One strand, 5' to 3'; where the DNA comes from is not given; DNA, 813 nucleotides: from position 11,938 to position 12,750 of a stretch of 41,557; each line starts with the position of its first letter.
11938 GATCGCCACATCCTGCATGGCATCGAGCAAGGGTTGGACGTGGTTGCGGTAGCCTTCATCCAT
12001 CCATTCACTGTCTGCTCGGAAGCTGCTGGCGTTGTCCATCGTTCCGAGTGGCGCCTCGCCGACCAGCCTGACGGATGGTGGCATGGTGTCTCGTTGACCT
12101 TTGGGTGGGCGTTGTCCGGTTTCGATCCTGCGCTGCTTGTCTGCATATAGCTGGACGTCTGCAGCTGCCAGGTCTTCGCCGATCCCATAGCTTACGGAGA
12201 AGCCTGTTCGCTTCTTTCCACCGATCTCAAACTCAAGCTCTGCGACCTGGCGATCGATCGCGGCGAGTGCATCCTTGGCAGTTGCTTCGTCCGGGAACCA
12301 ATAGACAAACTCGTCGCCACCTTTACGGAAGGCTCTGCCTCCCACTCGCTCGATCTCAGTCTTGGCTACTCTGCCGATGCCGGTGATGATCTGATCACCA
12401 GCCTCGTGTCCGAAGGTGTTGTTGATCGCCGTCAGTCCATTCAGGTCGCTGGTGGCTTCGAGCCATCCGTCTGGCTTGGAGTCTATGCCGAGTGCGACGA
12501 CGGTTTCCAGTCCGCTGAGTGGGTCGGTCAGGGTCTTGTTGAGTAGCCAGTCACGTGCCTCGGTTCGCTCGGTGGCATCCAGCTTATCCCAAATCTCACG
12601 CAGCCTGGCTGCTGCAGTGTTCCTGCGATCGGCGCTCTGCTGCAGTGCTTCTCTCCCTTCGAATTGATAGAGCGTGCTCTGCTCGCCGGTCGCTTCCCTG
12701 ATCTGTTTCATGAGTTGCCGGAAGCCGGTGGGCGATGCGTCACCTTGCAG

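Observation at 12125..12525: Apparently catalytically intact GGDEF domain embedded near the C-terminal quarter of the 4,695-aa protein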

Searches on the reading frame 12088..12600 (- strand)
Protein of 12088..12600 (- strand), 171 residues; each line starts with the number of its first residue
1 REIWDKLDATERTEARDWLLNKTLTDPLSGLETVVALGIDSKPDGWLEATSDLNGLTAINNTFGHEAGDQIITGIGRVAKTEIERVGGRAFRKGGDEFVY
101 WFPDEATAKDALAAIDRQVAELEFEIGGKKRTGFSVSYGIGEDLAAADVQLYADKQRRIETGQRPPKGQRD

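Call 32: predict_structure(alignment_id=A1)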
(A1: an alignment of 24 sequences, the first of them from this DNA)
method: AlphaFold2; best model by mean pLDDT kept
length: 163 residues; sequences in the alignment: 24
mean_pLDDT: 85.7   pTM: 0.79
mean pLDDT of the five models: 85.7, 85.2, 83.0, 82.9, 81.5
residues with pLDDT >= 90: 59; 70-90: 96; 50-70: 2; < 50: 6
segments of 3 or more residues with pLDDT < 50: 158-163
pLDDT, mean of each block of 10 residues (from residue 1): 79 83 86 86 92 93 95 91 93 91 88 88 87 86 86 63 36
secondary structure, 60 per line:
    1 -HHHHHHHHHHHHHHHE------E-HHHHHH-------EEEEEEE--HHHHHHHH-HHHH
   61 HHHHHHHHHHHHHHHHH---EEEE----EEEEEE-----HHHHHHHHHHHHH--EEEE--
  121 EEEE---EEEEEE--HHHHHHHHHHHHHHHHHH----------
elements in order: H2-16 H26-31 E39-45 H48-55 H57-77 E81-84 E89-94 H100-112 E115-118 E121-124 E128-133 H136-153
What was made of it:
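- Checked: The AlphaFold2 model of aa 3811-3973 has pLDDT 85.7 and pTM 0.79 (call 32).
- AF2 pLDDT 85.7 (call 32).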

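Call 34: fold_search(model_id=the predicted structure, library=pdb)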
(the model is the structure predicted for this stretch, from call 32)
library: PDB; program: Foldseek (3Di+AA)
matches with E <= 10: 1277; with E <= 0.001: 101
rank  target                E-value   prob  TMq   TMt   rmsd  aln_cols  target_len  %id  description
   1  7e6g_A                1.4e-11  1.00  0.76  0.49   3.2       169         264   24  Crystal structure of diguanylate cyclase SiaD in complex with its activator SiaC from Pseudomonas aeruginosa (released 2021-09-22)
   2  7e6g_B                5.8e-11  1.00  0.70  0.46   4.3       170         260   24  Crystal structure of diguanylate cyclase SiaD in complex with its activator SiaC from Pseudomonas aeruginosa (released 2021-09-22)
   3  4urs_A                8.1e-11  1.00  0.67  0.67   4.8       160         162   24  Crystal Structure of GGDEF domain from T.maritima (released 2014-10-08)
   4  4urg_B                3.0e-10  1.00  0.70  0.73   2.5       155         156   24  Crystal Structure of GGDEF domain from T.maritima (active-like dimer) (released 2014-10-08)
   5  9g85_A                8.0e-10  1.00  0.68  0.27   4.8       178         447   25  Structure of Response regulator PleD in complex with c-diGMP and ppGpp (released 2025-08-06)
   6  3ign                  1.2e-09  1.00  0.69  0.68   3.5       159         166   24  Crystal Structure of the GGDEF domain from Marinobacter aquaeolei diguanylate cyclase complexed with c-di-GMP - Northeas (released 2009-08-11)
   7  4wxo_A                1.6e-09  1.00  0.66  0.60   4.8       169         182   27  SadC (300-487) from Pseudomonas aeruginosa PAO1 (released 2015-11-18)
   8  9g85_B                2.0e-09  1.00  0.66  0.27   5.6       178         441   26  Structure of Response regulator PleD in complex with c-diGMP and ppGpp (released 2025-08-06)
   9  9g85_C                2.3e-09  1.00  0.67  0.28   4.4       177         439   24  Structure of Response regulator PleD in complex with c-diGMP and ppGpp (released 2025-08-06)
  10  2v0n_A                2.4e-09  1.00  0.68  0.26   5.4       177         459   26  ACTIVATED RESPONSE REGULATOR PLED IN COMPLEX WITH C-DIGMP AND GTP- ALPHA-S (released 2007-08-21)
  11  4yme                  2.6e-09  1.00  0.70  0.73   2.9       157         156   21  Crystal structure of a sensory box/GGDEF family protein (CC_0091) from Caulobacter crescentus CB15 at 1.40 A resolution  (released 2015-04-01)
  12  6ttr_B                2.6e-09  1.00  0.73  0.62   3.8       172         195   24  Crystal Structure of the coiled coil and GGDEF domain of DgcB from Caulobacter crescentus in complex with c-di-GMP (released 2021-01-13)
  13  6zxb_A                2.7e-09  1.00  0.79  0.46   2.3       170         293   26  Diguanylate cyclase DgcR (I-site mutant) in native state (released 2021-03-31)
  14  3bre_B                3.8e-09  1.00  0.76  0.40   4.0       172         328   21  Crystal Structure of P.aeruginosa PA3702 (released 2008-04-01)
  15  4urg_A                3.8e-09  1.00  0.62  0.67   5.0       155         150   25  Crystal Structure of GGDEF domain from T.maritima (active-like dimer) (released 2014-10-08)
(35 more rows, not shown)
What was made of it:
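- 12127..12525 (-): GGDEF (diguanylate-cyclase-type palm) domain, aa 3834-3966 of the giant protein. Key residues: D3860 (metal), T3865 (K332 position), N3868 and D3877 (guanine), R3900, GGDEF 3902-3906 (window 12307-12321), K3963 and R3965/6 (phosphates). AF2 pLDDT 85.7 with Foldseek top hits all GGDEF-domain proteins, nearly all diguanylate cyclases (calls 32, 34).
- On GGDEF domain / diguanylate cyclase (PF00990): Foldseek probability is 1.00 to GGDEF-domain structures (SiaD, PleD, DgcR and others), TMq 0.6-0.79 (calls 32, 34).
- Closest known: Canonical diguanylate cyclases. Same: Same palm fold (Foldseek E 1e-11 to 1e-8, TMq up to 0.79; call 34).
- Checked: Its top 50 Foldseek PDB hits are all GGDEF-domain proteins, nearly all named diguanylate cyclases: SiaD 1.4e-11, DgcR TMq 0.79 (call 34).
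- All top-50 PDB fold hits are GGDEF-domain proteins, nearly all named diguanylate cyclases (call 34).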

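Call 42: fold_search(model_id=the predicted structure, library=viral)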
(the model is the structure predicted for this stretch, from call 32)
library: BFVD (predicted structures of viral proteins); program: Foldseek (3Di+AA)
matches with E <= 10: 924; with E <= 0.001: 8
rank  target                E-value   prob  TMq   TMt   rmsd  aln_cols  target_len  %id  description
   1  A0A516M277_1          1.9e-13  1.00  0.73  0.12   4.2       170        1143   29  (no name in the UniProt tables at hand)
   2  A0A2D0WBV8            2.6e-10  1.00  0.71  0.76   2.9       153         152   28  Diguanylate-cyclase GGDEF domain protein [Bordetella phage CN1]
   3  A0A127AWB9            1.1e-09  1.00  0.71  0.64   3.6       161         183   20  Diguanylate cyclase [Bacillus phage SP-15]
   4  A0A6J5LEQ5            1.3e-09  1.00  0.77  0.37   2.7       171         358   24  Diguanylate cyclase AdrA [uncultured Caudovirales phage]
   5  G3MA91                1.4e-09  1.00  0.61  0.42   5.4       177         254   20  Gp350 [Bacillus phage G]
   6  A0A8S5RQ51            2.6e-09  1.00  0.66  0.26   3.8       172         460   23  GGDEF protein (Fragment) [virus sp. ctr1v16]
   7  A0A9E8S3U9            1.7e-07  1.00  0.58  0.64   3.9       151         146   22  (no name in the UniProt tables at hand)
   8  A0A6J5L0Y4            2.5e-07  1.00  0.71  0.31   2.9       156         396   22  GGDEF domain [uncultured Caudovirales phage]
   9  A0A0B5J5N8            3.0e-03  1.00  0.40  0.15   6.8       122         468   13  Guanylate cyclase domain-containing protein [Pandoravirus inopinatum]
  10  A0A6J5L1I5            5.8e-03  1.00  0.49  0.24   8.1       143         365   12  Uncharacterized protein [uncultured Caudovirales phage]
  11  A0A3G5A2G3            6.2e-03  0.98  0.46  0.21   9.6       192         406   12  Response regulator [Harvfovirus sp.]
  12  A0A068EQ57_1          6.6e-03  0.91  0.37  0.08   7.9       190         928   14  Polyprotein (Fragment) [Calzovirus]
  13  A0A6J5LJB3            8.0e-03  0.97  0.37  0.25   4.5        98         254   18  DNA-directed DNA polymerase, family A, palm domain containing protein [uncultured Caudovirales phage]
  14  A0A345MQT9            8.0e-03  0.69  0.33  0.23   9.0       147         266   16  (no name in the UniProt tables at hand)
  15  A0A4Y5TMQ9            1.0e-02  0.97  0.39  0.55   6.2       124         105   11  (no name in the UniProt tables at hand)
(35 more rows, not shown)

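Call 88: find_homologous_proteins(query=A5, max_evalue=1e-10)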
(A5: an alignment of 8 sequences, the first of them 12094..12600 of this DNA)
Query A5 (8 sequences) (169 aa, profile of the alignment): 20 proteins with E <= 1e-10 among 6866 candidates.
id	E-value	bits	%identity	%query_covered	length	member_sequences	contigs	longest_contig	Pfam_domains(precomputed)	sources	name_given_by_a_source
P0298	1.6e-73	264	57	100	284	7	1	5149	PF00990.27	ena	-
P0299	8.1e-73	262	58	100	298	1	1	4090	PF00990.27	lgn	-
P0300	3.0e-72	260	59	100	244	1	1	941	PF00990.27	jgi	jgi:diguanylate cyclase (GGDEF)-like protein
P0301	6.8e-72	259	56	100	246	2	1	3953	PF00990.27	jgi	-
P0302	1.1e-70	255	55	100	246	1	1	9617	PF00990.27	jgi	jgi:diguanylate cyclase (GGDEF)-like protein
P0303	1.4e-70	254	55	100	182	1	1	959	PF00990.27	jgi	jgi:diguanylate cyclase (GGDEF)-like protein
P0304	1.4e-70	254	55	100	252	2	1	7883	PF00990.27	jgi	jgi:diguanylate cyclase (GGDEF)-like protein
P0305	2.5e-70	254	54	100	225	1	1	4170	PF00990.27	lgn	-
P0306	2.5e-70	254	57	100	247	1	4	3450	PF00990.27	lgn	-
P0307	7.5e-70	252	54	100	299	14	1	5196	PF00990.27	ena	-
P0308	8.7e-70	252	55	100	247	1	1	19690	PF00990.27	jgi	-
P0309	1.9e-69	251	54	100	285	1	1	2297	PF00990.27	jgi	jgi:diguanylate cyclase (GGDEF)-like protein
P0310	1.0e-68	248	54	100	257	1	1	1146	PF00990.27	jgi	jgi:diguanylate cyclase (GGDEF)-like protein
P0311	3.1e-68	247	55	100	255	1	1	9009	PF00990.27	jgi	jgi:diguanylate cyclase (GGDEF)-like protein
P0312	1.6e-60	222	52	100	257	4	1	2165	PF00990.27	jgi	jgi:diguanylate cyclase (GGDEF)-like protein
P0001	9.4e-46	174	57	62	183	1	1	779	PF00990.27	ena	-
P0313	7.4e-32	128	52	58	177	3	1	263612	-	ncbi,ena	-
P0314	3.4e-16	77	31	91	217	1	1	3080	PF00990.27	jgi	jgi:diguanylate cyclase (GGDEF)-like protein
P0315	1.7e-14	72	33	91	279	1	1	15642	PF00990.27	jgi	jgi:diguanylate cyclase (GGDEF)-like protein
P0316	5.4e-11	61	41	54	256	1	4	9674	PF00990.27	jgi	jgi:diguanylate cyclase (GGDEF)-like protein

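Call 89: find_encoding_contigs(protein=P0308, flank=10000, max_places=2)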
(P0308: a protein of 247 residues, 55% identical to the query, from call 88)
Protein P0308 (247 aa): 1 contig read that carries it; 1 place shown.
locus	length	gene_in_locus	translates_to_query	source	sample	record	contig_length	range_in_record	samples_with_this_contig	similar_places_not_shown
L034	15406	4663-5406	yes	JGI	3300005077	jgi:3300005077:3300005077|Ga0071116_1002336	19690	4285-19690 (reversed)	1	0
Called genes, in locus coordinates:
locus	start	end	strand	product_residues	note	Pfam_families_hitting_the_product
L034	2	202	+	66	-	?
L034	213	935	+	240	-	PF00005:ABC_tran, PF02463:SMC_N (faint), PF13304:AAA_21 (faint)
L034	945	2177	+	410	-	PF12704:MacB_PCD, PF02687:FtsX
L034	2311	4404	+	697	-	-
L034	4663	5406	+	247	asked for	PF00990:GGDEF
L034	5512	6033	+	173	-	PF14358:DUF4405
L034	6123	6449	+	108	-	-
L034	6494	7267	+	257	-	-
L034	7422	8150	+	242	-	PF00005:ABC_tran, PF13304:AAA_21 (faint)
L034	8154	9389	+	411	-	PF12704:MacB_PCD, PF02687:FtsX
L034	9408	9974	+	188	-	-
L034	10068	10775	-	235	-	-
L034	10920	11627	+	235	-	PF20582:UPF0758_N, PF04002:RadC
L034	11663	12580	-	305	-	PF00701:DHDPS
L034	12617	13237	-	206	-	PF00149:Metallophos (weak)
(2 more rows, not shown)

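Call 90: find_encoding_contigs(protein=P0302, flank=10000, max_places=2)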
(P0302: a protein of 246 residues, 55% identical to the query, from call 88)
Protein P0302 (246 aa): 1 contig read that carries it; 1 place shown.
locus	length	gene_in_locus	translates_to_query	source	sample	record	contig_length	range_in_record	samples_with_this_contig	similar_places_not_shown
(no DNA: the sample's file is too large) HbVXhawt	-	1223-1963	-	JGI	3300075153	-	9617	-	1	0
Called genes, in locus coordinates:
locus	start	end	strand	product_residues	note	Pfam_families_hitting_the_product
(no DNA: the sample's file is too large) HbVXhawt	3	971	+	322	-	?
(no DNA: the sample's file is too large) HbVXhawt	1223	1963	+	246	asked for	PF00990:GGDEF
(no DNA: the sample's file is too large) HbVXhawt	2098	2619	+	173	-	PF14358:DUF4405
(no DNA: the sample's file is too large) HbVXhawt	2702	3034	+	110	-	-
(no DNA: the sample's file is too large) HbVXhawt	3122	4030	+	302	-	PF16158:N_BRCA1_IG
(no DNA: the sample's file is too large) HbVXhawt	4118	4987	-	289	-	PF00027:cNMP_binding, PF06210:DUF1003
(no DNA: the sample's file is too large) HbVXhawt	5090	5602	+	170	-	-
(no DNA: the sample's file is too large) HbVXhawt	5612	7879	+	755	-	PF22148:Fervidolysin_NPro-like, PF00082:Peptidase_S8, PF13620:CarboxypepD_reg, PF13715:CarbopepD_reg_2 (faint)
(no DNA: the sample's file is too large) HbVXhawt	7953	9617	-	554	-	?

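Call 97: list_cluster_members(proteins=[P0298, P0307, P0308, P0301, P0306, P0312, P0313])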
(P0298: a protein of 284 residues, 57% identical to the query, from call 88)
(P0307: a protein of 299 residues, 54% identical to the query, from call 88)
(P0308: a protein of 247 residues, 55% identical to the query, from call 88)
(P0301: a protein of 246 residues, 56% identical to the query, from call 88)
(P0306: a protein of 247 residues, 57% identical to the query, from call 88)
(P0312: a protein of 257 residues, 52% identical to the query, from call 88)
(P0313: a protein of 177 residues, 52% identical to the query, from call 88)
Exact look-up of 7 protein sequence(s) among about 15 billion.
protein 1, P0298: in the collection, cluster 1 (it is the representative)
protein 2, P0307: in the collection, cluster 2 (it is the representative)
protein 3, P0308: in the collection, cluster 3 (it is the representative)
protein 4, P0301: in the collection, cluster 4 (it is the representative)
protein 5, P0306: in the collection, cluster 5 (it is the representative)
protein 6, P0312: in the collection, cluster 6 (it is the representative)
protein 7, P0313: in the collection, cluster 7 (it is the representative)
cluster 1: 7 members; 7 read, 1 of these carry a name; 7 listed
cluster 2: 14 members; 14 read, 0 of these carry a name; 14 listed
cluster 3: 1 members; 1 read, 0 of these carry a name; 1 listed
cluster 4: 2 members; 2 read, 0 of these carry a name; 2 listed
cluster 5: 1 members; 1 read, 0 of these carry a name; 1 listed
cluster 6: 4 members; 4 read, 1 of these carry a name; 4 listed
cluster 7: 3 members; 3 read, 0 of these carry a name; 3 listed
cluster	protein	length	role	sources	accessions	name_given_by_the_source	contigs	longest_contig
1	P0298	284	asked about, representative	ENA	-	-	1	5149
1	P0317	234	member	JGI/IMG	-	GGDEF domain-containing protein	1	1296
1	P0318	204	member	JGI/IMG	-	-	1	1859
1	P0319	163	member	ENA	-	-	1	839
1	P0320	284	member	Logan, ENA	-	-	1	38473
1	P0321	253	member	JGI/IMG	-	-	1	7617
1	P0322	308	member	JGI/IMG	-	-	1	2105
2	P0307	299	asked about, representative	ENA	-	-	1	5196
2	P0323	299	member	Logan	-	-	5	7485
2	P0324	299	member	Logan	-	-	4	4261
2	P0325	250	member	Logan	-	-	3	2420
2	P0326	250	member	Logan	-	-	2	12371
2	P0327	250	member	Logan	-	-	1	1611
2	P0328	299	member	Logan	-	-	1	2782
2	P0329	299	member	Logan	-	-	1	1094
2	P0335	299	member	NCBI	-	-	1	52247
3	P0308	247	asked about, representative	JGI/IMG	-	-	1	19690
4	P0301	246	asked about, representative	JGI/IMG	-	-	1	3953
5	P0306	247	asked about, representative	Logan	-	-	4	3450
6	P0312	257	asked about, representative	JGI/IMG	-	diguanylate cyclase (GGDEF)-like protein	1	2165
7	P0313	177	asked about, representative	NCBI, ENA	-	-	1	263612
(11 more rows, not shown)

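Call 98: find_encoding_contigs(protein=P0335, flank=8000, max_places=1)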
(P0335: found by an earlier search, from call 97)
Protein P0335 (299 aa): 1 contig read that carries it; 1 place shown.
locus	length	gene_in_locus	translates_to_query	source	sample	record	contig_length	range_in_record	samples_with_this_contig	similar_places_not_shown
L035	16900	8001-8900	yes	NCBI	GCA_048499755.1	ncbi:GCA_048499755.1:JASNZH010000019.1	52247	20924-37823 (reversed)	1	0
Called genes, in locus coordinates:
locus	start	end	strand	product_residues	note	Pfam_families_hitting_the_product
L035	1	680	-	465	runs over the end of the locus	PF00753:Lactamase_B, PF00581:Rhodanese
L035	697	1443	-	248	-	PF01925:TauE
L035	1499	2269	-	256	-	PF13938:DUF4213, PF04016:DUF364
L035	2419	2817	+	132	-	PF00072:Response_reg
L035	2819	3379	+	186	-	PF22570:LiaF-TM (faint)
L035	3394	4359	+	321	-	PF18917:LiaI-LiaF-like_TM1 (weak), PF10988:DUF2807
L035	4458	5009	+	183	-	-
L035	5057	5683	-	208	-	-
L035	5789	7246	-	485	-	PF18719:ArlS_N (faint), PF00672:HAMP, PF00512:HisKA, PF02518:HATPase_c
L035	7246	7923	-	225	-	PF00072:Response_reg, PF00486:Trans_reg_C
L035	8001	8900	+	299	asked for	PF00990:GGDEF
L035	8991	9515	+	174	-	PF14358:DUF4405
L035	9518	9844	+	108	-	-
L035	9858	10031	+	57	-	-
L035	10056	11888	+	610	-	-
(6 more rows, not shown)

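Call 99: find_encoding_contigs(protein=P0320, flank=10000, max_places=1)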
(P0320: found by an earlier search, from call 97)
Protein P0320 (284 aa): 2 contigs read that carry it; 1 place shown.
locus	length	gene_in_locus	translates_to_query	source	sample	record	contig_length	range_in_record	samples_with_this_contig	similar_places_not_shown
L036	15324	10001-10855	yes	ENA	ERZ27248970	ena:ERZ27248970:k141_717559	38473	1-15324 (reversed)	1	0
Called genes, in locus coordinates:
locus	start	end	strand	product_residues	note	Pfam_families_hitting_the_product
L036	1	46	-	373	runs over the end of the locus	PF00532:Peripla_BP_1, PF13407:Peripla_BP_4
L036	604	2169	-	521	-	PF04616:Glyco_hydro_43, PF17851:GH43_C2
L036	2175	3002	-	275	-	PF00528:BPD_transp_1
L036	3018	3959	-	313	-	PF00528:BPD_transp_1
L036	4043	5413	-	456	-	PF01547:SBP_bac_1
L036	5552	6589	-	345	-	PF00356:LacI, PF00532:Peripla_BP_1, PF13407:Peripla_BP_4, PF13377:Peripla_BP_3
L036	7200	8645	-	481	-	PF00672:HAMP, PF00512:HisKA, PF02518:HATPase_c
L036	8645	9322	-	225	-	PF00072:Response_reg, PF00486:Trans_reg_C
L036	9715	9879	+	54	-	-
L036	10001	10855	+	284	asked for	PF00990:GGDEF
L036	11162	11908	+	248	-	-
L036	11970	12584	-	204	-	PF14378:PAP2_3 (weak), PF01569:PAP2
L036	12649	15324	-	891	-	?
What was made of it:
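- Closest known: Stand-alone cellular mini-GGDEF proteins. Different: They are chromosomal, next to a HisKA/OmpR pair and often a DUF4405 protein (calls 89, 90, 98, 99).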
